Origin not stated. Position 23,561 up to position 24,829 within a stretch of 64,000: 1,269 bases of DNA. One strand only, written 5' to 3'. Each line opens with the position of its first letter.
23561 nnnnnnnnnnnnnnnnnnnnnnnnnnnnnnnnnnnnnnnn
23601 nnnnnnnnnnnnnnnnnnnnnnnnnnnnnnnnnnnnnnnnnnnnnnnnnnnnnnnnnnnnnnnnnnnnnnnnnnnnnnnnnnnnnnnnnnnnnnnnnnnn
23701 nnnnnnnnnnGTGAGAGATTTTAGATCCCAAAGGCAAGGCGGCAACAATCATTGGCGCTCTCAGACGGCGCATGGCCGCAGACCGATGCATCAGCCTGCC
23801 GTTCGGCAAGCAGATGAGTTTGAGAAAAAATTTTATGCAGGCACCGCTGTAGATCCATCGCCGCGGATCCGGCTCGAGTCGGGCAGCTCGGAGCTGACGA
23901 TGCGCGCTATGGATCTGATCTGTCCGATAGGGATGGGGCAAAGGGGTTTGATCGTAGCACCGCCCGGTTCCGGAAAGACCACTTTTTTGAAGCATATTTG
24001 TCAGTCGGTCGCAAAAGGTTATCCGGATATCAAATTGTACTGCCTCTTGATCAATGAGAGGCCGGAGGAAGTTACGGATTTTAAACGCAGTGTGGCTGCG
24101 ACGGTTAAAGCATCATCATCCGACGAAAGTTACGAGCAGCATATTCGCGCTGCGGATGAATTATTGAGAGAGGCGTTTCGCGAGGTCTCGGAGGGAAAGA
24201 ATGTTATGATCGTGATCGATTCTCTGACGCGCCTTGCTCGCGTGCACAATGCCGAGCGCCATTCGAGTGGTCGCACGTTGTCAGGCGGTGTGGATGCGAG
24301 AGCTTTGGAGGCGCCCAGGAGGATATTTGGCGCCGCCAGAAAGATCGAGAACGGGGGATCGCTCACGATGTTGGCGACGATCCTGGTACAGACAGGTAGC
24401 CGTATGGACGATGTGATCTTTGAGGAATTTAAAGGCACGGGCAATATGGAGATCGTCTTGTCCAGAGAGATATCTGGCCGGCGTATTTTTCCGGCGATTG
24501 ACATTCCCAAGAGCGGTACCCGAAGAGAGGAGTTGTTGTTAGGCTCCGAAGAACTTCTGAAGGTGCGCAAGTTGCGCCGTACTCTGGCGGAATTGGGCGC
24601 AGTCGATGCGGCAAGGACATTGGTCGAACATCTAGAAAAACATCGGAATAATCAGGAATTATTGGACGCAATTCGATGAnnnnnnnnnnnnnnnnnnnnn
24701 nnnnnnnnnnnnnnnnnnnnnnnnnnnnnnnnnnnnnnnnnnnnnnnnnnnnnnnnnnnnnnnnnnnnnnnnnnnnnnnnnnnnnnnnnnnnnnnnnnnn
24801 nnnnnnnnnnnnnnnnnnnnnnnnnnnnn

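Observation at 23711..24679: Rho paralogue consisting only of the ATPase/translocase domain, translationally coupled to rarA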

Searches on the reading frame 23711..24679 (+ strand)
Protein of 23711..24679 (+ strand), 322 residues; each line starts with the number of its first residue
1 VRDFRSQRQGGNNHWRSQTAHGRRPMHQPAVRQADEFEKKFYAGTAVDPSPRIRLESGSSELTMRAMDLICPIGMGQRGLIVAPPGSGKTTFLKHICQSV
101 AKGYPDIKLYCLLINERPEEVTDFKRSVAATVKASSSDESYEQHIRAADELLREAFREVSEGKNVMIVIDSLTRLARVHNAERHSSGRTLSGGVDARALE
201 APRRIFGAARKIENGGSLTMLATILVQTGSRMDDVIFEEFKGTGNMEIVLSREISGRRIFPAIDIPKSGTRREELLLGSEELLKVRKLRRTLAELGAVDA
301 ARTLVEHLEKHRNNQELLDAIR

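Call 4: search_protein_families(library=pfam, proteins=[window:23711-24676:+], max_evalue=0.01)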
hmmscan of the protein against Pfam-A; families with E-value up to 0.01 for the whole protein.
window:23711-24676:+ (322 aa): 12 families
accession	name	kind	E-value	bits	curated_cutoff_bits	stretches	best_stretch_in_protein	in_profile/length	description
PF00006.31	ATP-synt_ab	-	3.9e-22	79.4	29.5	1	64-268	2-211/213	ATP synthase alpha/beta family, nucleotide-binding domain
PF13481.12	AAA_25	-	1.6e-06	28.3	27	1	73-185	30-164/195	AAA domain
PF00004.35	AAA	-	1.6e-05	25.8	21.2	1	80-185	2-79/131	ATPase family associated with various cellular activities (AAA)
PF01637.24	ATPase_2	-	9.2e-05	22.8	33.2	1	81-181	25-128/225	ATPase domain predominantly from Archaea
PF13401.12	AAA_22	-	9.7e-05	23.1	27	1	79-175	8-96/130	AAA domain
PF05729.18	NACHT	-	0.00013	22.3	26.7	1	84-187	8-107/167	NACHT domain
PF13245.12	AAA_19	-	0.00033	21.3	25.1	1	80-136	15-72/134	AAA domain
PF00005.33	ABC_tran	-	0.0007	20.7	25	1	73-197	8-116/137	ABC transporter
PF13191.12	AAA_16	-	0.0025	18.8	32.6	0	71-175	17-144/167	AAA ATPase domain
PF13479.12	AAA_24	-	0.0025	18.1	27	1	76-178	2-79/195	AAA domain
PF13238.12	AAA_18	-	0.0043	18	29.4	1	80-173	2-81/128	AAA domain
PF25199.1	nSTAND_NTPase5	-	0.005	17.1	34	0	80-111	45-75/145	Novel STAND NTPase 5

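Call 5: search_protein_families(library=ncbifam, proteins=[window:23711-24676:+], max_evalue=0.01)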
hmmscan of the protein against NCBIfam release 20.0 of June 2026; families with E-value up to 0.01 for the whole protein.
window:23711-24676:+ (322 aa): 29 families (the best 25 are shown)
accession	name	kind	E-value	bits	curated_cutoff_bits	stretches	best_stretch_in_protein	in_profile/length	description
NF006886.1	PRK09376.1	equivalog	4.2e-116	388.1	315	1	39-320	131-412/413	transcription termination factor Rho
TIGR00767.1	rho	equivalog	5.3e-111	371.4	509.45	1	40-321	132-413/415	transcription termination factor Rho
NF041509.1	paralog_Rho2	exception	5.8e-97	325.2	628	1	39-320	78-359/360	transcription termination factor Rho, short form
TIGR02546.1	III_secr_ATP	equivalog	7.5e-26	90.8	604.75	1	25-298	96-370/423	type III secretion system ATPase SctN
TIGR03496.1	FliI_clade1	equivalog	1e-23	83.8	619.1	1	44-296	106-361/414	flagellar protein export ATPase FliI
TIGR01026.1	fliI_yscN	subfamily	8.6e-23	80.8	379.5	1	44-298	132-387/440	FliI/YscN family ATPase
TIGR03498.1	FliI_clade3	equivalog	3.1e-22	78.9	587.45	1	47-296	112-364/418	flagellar protein export ATPase FliI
NF005295.0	PRK06820.1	equivalog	3.3e-22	79.1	690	1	49-298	137-387/440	EscN/YscN/HrcN family type III secretion system ATPase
TIGR03497.1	FliI_clade2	equivalog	3e-21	75.9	629.8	1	59-294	120-357/413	flagellar protein export ATPase FliI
NF005391.0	PRK06936.1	equivalog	1.2e-19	70.5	657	1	40-299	125-387/439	type III secretion system ATPase SctN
NF006575.0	PRK09099.1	subfamily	4.5e-19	68.5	706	1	56-300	145-391/443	type III secretion system ATPase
NF006012.0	PRK08149.1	equivalog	2.1e-18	66.5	594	1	63-306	141-386/431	type III secretion system ATPase SctN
NF005765.0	PRK07594.1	equivalog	1.1e-17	63.9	715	1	62-297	140-378/433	EscN/YscN/HrcN family type III secretion system ATPase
NF006290.1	PRK08472.1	equivalog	9.2e-16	57.7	644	1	63-293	144-376/433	flagellar protein export ATPase FliI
NF005535.1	PRK07196.1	equivalog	6.8e-15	55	715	1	61-298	142-382/434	flagellar protein export ATPase FliI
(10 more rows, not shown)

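Call 8: find_homologous_proteins(query=window:23711-24676:+)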
Query window:23711-24676:+ (322 aa): 8000 proteins with E <= 0.001 among 8000 candidates; the best 120 are listed.
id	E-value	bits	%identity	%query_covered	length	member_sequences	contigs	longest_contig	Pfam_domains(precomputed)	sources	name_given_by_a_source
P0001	1.1e-168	578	84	100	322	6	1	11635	PF00006.32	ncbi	-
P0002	6.3e-155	533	95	80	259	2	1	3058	PF00006.32,PF00004.36,PF13481.13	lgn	-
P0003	2.4e-153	528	76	100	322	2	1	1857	PF00006.32,PF13481.13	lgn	-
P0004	1.4e-149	515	82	89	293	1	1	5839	PF00006.32,PF00004.36,PF13481.13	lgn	-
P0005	2.9e-149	514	81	89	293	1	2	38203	PF00006.32,PF13481.13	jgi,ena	-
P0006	4.6e-149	514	81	91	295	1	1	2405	PF00006.32,PF05729.19,PF13481.13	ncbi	-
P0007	5.1e-149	514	81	91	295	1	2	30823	PF00006.32,PF00004.36,PF13481.13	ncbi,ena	-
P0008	8.7e-149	513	79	95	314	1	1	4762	PF00006.32,PF13481.13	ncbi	ncbi:MAG: transcription termination factor Rho, partial [Candidatus Omnitrophica bacterium CG1_02_46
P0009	1.2e-148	512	77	95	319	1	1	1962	PF00006.32,PF13401.13,PF13481.13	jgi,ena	-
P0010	1.6e-148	512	79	92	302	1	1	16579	PF00006.32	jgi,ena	-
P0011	3.0e-148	511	80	90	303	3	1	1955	PF00006.32,PF01637.25,PF13481.13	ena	-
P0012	3.6e-148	511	79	92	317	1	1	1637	PF00005.34,PF00006.32,PF00004.36,PF13481.13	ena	-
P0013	5.0e-148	510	78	92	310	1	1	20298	PF00006.32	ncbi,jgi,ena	-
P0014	7.8e-148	510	75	96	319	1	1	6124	PF00006.32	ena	-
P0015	1.0e-147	509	79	93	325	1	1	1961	PF00006.32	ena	-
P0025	2.7e-144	498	80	89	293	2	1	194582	PF00006.32,PF13401.13,PF13481.13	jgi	jgi:transcription termination factor Rho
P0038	1.0e-141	490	76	90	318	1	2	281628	PF00006.32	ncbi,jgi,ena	-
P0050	1.5e-140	486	74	93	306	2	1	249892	PF00006.32,PF13481.13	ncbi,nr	ncbi:MAG: transcription termination factor Rho [Candidatus Omnitrophota bacterium]|nr:transcription 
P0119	3.7e-137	475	69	99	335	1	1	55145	PF00006.32,PF13481.13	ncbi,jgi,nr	ncbi:MAG TPA: transcription termination factor Rho [Verrucomicrobiae bacterium]|nr:transcription ter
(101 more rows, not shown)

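Call 9: find_encoding_contigs(protein=P0038, flank=6000, max_places=2)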
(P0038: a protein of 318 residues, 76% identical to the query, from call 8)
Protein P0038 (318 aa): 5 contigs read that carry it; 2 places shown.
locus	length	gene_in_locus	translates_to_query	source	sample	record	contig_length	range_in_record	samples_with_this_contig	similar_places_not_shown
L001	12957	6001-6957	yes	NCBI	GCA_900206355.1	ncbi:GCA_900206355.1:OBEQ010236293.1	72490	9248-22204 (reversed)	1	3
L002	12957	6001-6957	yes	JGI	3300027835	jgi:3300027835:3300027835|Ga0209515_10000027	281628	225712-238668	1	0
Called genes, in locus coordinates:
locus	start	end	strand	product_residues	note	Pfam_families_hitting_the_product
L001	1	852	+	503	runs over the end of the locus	PF01073:3Beta_HSD, PF01370:Epimerase, PF05368:NmrA, PF13460:NAD_binding_10, PF11066:DUF2867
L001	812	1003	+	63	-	PF03013:Pyr_excise (weak)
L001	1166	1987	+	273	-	PF01145:Band_7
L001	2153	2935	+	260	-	-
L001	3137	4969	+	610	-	PF05170:AsmA, PF05359:DUF748, PF13116:YhdP, PF05170:AsmA (weak), PF13116:YhdP (weak)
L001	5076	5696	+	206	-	-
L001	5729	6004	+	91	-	-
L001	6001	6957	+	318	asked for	PF00006:ATP-synt_ab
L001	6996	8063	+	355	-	PF01757:Acyl_transf_3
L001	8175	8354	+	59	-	PF23477:zf_Tbcl_2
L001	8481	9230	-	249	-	PF00263:Secretin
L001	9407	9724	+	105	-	PF00543:P-II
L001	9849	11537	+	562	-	-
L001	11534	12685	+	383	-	PF02638:GHL10, PF13200:DUF4015 (weak)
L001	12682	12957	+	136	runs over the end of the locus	-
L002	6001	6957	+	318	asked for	PF00006:ATP-synt_ab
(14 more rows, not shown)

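Call 10: find_encoding_contigs(protein=P0050, flank=6000, max_places=2)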
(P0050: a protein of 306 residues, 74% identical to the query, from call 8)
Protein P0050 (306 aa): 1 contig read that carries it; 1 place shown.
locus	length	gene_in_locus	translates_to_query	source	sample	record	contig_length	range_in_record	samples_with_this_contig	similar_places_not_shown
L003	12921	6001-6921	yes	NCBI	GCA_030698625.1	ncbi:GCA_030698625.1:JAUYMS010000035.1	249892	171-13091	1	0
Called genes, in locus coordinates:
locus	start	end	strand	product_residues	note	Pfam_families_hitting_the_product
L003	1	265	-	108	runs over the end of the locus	PF00072:Response_reg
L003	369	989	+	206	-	PF05494:MlaC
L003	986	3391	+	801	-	PF03176:MMPL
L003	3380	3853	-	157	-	-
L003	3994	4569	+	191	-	PF17263:DUF5329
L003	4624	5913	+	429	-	PF00512:HisKA, PF02518:HATPase_c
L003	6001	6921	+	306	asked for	PF00006:ATP-synt_ab, PF13481:AAA_25 (weak)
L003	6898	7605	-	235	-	PF03649:UPF0014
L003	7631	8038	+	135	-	-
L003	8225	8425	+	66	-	PF00313:CSD, PF08206:OB_RNB (weak)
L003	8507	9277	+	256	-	PF13620:CarboxypepD_reg (weak)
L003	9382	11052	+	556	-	PF13185:GAF_2 (weak), PF01590:GAF, PF00989:PAS, PF08448:PAS_4, PF13426:PAS_9 (weak), PF07730:HisKA_3, PF13581:HATPase_c_2, PF02518:HATPase_c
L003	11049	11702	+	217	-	PF00072:Response_reg, PF08281:Sigma70_r4_2 (weak), PF00196:GerE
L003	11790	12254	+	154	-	PF00072:Response_reg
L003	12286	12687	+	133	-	PF00072:Response_reg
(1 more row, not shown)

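Call 11: find_encoding_contigs(protein=P0119, flank=6000, max_places=2)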
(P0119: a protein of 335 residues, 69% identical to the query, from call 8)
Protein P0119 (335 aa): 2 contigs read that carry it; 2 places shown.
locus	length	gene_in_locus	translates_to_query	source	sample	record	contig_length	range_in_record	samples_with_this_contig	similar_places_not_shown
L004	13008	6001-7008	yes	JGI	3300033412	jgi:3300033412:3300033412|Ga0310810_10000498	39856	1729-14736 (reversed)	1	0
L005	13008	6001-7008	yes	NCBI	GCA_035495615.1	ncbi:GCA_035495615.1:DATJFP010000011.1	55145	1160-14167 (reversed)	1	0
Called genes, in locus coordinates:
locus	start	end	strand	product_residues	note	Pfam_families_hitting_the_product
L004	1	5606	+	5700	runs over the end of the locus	PF16697:Yop-YscD_cpl (faint), PF00498:FHA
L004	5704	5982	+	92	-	PF00639:Rotamase, PF13616:Rotamase_3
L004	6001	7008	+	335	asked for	PF13481:AAA_25 (faint), PF00006:ATP-synt_ab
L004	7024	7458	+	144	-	PF07681:DoxX, PF13564:DoxX_2 (faint)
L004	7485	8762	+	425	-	PF00375:SDF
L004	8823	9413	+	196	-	PF01852:START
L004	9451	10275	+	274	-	PF07063:HGLS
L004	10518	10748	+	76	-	-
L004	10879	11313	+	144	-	-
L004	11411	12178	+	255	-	PF04264:YceI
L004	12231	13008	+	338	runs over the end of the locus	PF18152:DAHP_snth_FXD, PF00793:DAHP_synth_1, PF03102:NeuB (weak)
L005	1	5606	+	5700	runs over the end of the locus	PF16697:Yop-YscD_cpl (faint), PF00498:FHA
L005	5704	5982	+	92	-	PF00639:Rotamase, PF13616:Rotamase_3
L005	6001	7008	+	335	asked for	PF13481:AAA_25 (faint), PF00006:ATP-synt_ab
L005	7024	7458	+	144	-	PF07681:DoxX, PF13564:DoxX_2 (faint)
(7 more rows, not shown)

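Call 13: find_encoding_contigs(protein=P0001, flank=6000, max_places=2)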
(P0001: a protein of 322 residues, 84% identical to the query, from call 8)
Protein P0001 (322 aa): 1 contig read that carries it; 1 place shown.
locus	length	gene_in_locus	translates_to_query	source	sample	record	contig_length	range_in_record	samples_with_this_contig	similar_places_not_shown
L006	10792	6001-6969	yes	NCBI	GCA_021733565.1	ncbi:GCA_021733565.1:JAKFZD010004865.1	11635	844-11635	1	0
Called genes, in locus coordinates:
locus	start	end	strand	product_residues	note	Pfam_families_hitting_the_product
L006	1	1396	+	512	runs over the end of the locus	PF00117:GATase, PF07722:Peptidase_C26, PF02540:NAD_synthase (weak), PF00958:GMP_synt_C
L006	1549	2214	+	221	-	-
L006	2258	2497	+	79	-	-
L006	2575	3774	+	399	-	PF13426:PAS_9 (weak), PF07228:SpoIIE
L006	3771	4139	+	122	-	PF04993:TfoX_N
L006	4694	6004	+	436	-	PF05496:RuvB_N, PF13173:AAA_14 (weak), PF13191:AAA_16 (faint), PF20720:nSTAND3 (weak), PF00004:AAA, PF07728:AAA_5 (weak), PF16193:AAA_assoc_2, PF12002:MgsA_C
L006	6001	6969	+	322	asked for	PF00006:ATP-synt_ab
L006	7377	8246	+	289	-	PF01501:Glyco_transf_8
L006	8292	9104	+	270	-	PF05721:PhyH, PF13640:2OG-FeII_Oxy_3 (weak)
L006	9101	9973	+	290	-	PF01501:Glyco_transf_8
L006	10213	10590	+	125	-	PF00072:Response_reg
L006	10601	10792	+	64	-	?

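Call 14: find_encoding_contigs(protein=P0005, flank=6000, max_places=2)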
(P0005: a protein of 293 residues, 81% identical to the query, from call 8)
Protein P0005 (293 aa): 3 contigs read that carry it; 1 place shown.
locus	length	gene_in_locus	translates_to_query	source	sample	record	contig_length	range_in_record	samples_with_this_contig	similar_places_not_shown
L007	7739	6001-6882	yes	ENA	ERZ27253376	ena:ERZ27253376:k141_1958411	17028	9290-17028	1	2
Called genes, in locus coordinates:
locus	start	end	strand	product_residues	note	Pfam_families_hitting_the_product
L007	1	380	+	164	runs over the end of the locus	PF02082:Rrf2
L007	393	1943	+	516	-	PF13372:Alginate_exp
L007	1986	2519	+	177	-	-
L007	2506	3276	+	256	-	PF00990:GGDEF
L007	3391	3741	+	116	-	PF01022:HTH_5, PF12840:HTH_20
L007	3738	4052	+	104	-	PF00230:MIP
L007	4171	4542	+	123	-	PF01451:LMWPc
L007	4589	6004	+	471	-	-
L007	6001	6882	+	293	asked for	PF13481:AAA_25 (faint), PF00006:ATP-synt_ab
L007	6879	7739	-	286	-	?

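Call 15: find_encoding_contigs(protein=P0025, flank=6000, max_places=2)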
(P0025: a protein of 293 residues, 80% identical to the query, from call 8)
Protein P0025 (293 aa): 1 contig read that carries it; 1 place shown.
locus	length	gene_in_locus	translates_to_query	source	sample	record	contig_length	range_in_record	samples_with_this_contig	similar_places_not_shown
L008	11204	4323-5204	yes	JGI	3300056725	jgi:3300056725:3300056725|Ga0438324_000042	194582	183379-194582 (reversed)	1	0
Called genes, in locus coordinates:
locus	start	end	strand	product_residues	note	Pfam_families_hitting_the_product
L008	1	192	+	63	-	?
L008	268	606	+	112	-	PF04993:TfoX_N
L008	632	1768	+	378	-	PF00089:Trypsin (weak), PF13365:Trypsin_2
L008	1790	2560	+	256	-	-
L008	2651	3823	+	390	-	-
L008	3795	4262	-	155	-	PF03167:UDG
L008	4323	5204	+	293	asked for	PF13481:AAA_25 (faint), PF00006:ATP-synt_ab, PF13401:AAA_22 (weak)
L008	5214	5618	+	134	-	PF11969:DcpS_C, PF01230:HIT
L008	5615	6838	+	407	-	PF04922:DIE2_ALG10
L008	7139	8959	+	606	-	PF00989:PAS (weak), PF08448:PAS_4 (faint), PF13426:PAS_9 (faint), PF00989:PAS, PF00512:HisKA, PF02518:HATPase_c, PF13581:HATPase_c_2 (faint), PF00990:GGDEF (weak)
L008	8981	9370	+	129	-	PF00072:Response_reg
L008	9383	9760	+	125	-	PF00072:Response_reg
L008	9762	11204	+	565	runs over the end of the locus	PF05157:MshEN, PF00437:T2SSE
